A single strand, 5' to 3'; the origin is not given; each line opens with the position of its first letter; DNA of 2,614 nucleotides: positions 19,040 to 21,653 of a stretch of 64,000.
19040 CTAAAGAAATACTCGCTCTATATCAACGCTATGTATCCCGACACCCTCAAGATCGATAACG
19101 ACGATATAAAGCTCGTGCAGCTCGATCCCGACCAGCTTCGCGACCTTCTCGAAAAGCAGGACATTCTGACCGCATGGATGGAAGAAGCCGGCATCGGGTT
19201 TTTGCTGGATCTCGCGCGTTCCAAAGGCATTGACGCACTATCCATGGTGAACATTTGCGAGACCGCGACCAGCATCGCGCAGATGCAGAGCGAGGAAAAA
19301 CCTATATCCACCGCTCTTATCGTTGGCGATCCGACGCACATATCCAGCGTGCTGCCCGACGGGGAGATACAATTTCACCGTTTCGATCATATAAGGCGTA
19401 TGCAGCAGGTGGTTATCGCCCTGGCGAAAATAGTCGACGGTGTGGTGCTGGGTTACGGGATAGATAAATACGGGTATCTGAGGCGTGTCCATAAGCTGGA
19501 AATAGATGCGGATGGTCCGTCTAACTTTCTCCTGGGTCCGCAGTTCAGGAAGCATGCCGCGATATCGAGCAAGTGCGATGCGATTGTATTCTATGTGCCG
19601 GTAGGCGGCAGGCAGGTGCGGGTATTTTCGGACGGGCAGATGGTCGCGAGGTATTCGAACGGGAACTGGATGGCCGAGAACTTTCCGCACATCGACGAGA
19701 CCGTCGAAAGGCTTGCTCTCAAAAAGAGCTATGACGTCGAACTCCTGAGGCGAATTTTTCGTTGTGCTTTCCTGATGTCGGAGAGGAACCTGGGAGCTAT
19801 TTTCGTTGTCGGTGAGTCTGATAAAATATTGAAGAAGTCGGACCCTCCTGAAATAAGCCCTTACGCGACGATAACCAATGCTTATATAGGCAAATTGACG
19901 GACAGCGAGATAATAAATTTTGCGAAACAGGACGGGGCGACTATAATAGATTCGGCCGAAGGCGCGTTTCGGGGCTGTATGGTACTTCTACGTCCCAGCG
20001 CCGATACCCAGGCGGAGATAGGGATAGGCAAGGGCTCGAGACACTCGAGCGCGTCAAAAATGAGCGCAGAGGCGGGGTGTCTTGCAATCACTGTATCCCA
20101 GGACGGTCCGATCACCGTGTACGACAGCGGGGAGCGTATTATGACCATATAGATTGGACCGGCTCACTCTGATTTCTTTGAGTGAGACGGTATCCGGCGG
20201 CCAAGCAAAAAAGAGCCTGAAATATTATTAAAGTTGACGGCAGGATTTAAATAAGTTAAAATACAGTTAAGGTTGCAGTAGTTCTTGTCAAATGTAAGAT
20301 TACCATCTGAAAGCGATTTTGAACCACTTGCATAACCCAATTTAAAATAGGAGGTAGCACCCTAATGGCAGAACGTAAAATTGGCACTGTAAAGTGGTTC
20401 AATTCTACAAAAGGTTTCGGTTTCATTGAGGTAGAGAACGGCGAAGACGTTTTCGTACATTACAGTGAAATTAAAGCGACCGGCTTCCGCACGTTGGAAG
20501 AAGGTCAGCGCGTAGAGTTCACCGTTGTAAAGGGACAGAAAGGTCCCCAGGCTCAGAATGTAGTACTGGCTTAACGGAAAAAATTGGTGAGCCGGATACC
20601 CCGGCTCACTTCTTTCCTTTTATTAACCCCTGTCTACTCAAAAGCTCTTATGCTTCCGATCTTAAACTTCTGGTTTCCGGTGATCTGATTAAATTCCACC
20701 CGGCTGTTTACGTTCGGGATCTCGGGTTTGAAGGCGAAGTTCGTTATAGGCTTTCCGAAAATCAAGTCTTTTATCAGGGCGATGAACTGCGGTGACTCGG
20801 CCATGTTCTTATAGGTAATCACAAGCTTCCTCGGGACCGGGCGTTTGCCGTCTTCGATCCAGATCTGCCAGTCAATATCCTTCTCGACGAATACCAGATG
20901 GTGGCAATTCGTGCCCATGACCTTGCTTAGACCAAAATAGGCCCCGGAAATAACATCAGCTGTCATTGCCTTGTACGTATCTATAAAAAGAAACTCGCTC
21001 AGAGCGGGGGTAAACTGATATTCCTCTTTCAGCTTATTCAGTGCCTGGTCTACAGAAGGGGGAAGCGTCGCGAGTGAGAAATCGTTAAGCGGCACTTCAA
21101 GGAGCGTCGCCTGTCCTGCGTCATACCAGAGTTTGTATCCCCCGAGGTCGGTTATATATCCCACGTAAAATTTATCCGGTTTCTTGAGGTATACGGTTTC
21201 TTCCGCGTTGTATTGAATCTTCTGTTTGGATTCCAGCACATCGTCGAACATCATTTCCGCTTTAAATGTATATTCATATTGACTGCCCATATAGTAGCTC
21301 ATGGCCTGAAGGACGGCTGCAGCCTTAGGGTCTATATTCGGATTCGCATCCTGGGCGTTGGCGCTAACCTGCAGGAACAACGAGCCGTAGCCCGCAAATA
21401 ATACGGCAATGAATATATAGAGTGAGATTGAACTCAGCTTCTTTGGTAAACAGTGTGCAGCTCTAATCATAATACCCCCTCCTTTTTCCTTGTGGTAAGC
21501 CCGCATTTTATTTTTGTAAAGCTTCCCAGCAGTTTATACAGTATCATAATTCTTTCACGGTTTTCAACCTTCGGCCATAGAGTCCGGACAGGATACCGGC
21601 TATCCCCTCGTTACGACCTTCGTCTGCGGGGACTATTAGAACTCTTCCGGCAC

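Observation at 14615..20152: Two-gene module in which all three nucleotide-handling domain types carry non-canonical catalytic motifs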

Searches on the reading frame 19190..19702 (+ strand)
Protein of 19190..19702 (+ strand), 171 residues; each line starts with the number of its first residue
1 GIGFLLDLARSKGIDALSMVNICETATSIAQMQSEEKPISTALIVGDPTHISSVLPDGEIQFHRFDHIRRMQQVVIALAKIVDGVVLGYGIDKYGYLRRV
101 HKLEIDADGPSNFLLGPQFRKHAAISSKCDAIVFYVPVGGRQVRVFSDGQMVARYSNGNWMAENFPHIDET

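Call 59: predict_structure(alignment_id=A4)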
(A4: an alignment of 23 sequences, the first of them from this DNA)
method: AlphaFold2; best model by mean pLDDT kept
length: 171 residues; sequences in the alignment: 23
mean_pLDDT: 86.9   pTM: 0.86
mean pLDDT of the five models: 86.9, 85.5, 84.6, 82.9, 81.6
residues with pLDDT >= 90: 101; 70-90: 49; 50-70: 19; < 50: 2
segments of 3 or more residues with pLDDT < 50: none
pLDDT, mean of each block of 10 residues (from residue 1): 90 95 95 75 96 91 88 88 89 95 78 68 93 93 93 92 64 41
secondary structure, 60 per line:
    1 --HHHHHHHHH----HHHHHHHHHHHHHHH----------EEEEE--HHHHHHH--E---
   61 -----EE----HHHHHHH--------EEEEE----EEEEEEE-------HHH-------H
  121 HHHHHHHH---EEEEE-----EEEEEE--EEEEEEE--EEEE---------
elements in order: H3-11 H16-30 E41-45 H48-54 H72-78 E87-91 E96-102 H120-128 E132-136 E142-147 E150-156 E159-162

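Call 62: fold_search(model_id=the predicted structure, library=pdb)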
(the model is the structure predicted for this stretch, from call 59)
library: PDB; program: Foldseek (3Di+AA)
matches with E <= 10: 403; with E <= 0.001: 50
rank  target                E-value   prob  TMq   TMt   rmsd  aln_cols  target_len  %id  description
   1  9y4s_G                7.4e-05  1.00  0.57  0.32   2.7       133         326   14  Crystal structure of DNA integrity scanning protein (DisA) from Mycobacterium tuberculosis in complex with cyclic di-A (released 2025-09-17)
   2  9y9y_H                7.4e-05  1.00  0.54  0.46   3.9       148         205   11  Crystal structure of DNA integrity scanning protein DisA from Mycobacterium tuberculosis in complex with cyclic di-AMP (released 2025-09-24)
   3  8ofj_A                9.5e-05  1.00  0.56  0.62   4.5       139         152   16  Mycoplasma pneumoniae CdaM (released 2023-06-21)
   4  9y4s_E                1.0e-04  1.00  0.55  0.32   3.1       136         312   14  Crystal structure of DNA integrity scanning protein (DisA) from Mycobacterium tuberculosis in complex with cyclic di-A (released 2025-09-17)
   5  9y4s_H                1.0e-04  1.00  0.55  0.30   3.6       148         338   12  Crystal structure of DNA integrity scanning protein (DisA) from Mycobacterium tuberculosis in complex with cyclic di-A (released 2025-09-17)
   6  9y4s_F                1.1e-04  1.00  0.55  0.32   3.1       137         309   14  Crystal structure of DNA integrity scanning protein (DisA) from Mycobacterium tuberculosis in complex with cyclic di-A (released 2025-09-17)
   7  9y9y_C                1.5e-04  1.00  0.55  0.30   3.1       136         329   14  Crystal structure of DNA integrity scanning protein DisA from Mycobacterium tuberculosis in complex with cyclic di-AMP (released 2025-09-24)
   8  9y4s_D                1.6e-04  1.00  0.56  0.30   3.5       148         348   12  Crystal structure of DNA integrity scanning protein (DisA) from Mycobacterium tuberculosis in complex with cyclic di-A (released 2025-09-17)
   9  7y0d_A                1.7e-04  1.00  0.55  0.29   3.3       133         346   12  Cryo-EM structure of the Mycobacterium smegmatis DNA integrity scanning protein (MsDisA). (released 2023-02-08)
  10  8ogk_A                2.0e-04  1.00  0.52  0.57   5.3       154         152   14  Crystal structure of CdaA from Bacillus subtilis co-crystallized with DMSO (released 2024-03-27)
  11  8ohf_B                2.1e-04  1.00  0.48  0.54   5.9       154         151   14  PanDDA analysis group deposition -- CdaA in complex with fragment F2X-Entry F04 (released 2024-04-03)
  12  9y4s_B                2.2e-04  1.00  0.55  0.29   3.6       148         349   12  Crystal structure of DNA integrity scanning protein (DisA) from Mycobacterium tuberculosis in complex with cyclic di-A (released 2025-09-17)
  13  4yxm_A                2.2e-04  1.00  0.51  0.27   5.5       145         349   12  Structure of Thermotoga maritima DisA D75N mutant with reaction product c-di-AMP (released 2015-06-03)
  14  9y9y_A                2.7e-04  1.00  0.57  0.30   2.8       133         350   14  Crystal structure of DNA integrity scanning protein DisA from Mycobacterium tuberculosis in complex with cyclic di-AMP (released 2025-09-24)
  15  9y4s_A                2.8e-04  1.00  0.52  0.28   3.4       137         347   12  Crystal structure of DNA integrity scanning protein (DisA) from Mycobacterium tuberculosis in complex with cyclic di-A (released 2025-09-17)
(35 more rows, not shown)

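Call 71: search_protein_families(library=pfam, alignment_id=A4, max_evalue=10)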
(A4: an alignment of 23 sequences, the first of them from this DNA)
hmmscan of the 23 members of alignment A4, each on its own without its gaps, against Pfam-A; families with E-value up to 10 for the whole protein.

A. member 1, seq(171 aa): 0 families

B. families by the number of members that match (of 23 scanned): 4 families
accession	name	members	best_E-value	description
PF02457.21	DAC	5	0.011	DisA bacterial checkpoint controller nucleotide-binding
PF21467.3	BetaGal_gal-bd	2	0.12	Beta-galactosidase, galactose-binding domain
PF18859.6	acVLRF1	1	0.039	Actinobacteria/chloroflexi VLRF1 release factor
PF21751.2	DACNV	1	0.083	Probable sensor domain DACNV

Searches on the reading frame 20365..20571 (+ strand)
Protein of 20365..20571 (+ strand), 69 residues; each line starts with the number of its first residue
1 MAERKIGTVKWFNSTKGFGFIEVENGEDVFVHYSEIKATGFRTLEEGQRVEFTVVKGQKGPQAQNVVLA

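Call 3: search_protein_families(library=pfam, proteins=[window:20365-20571:+], max_evalue=0.01)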
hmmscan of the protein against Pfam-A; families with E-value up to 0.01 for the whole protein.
window:20365-20571:+ (69 aa): 3 families
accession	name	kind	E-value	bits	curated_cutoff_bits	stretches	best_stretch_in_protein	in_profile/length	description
PF00313.28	CSD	-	7.6e-30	103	27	1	7-68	3-65/66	'Cold-shock' DNA-binding domain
PF00575.29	S1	-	0.00043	21.1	22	1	15-59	16-64/74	S1 RNA binding domain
PF08206.17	OB_RNB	-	0.00082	19.5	24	1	14-37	6-30/58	Ribonuclease B OB domain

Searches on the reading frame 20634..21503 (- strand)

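Call 72: search_protein_families(library=padloc, proteins=[window:20634-21503:-], max_evalue=0.001)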
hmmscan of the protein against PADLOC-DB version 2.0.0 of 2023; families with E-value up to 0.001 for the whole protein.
window:20634-21503:- (289 aa): 0 families

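Call 73: search_protein_families(library=pfam, proteins=[window:20634-21503:-], max_evalue=0.001)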
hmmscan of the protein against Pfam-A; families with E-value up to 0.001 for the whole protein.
window:20634-21503:- (289 aa): 1 family
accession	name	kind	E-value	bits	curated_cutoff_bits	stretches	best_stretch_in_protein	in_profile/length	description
PF09865.15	DUF2092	-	4.2e-55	186.9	21.2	1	61-271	1-211/212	Predicted periplasmic protein (DUF2092)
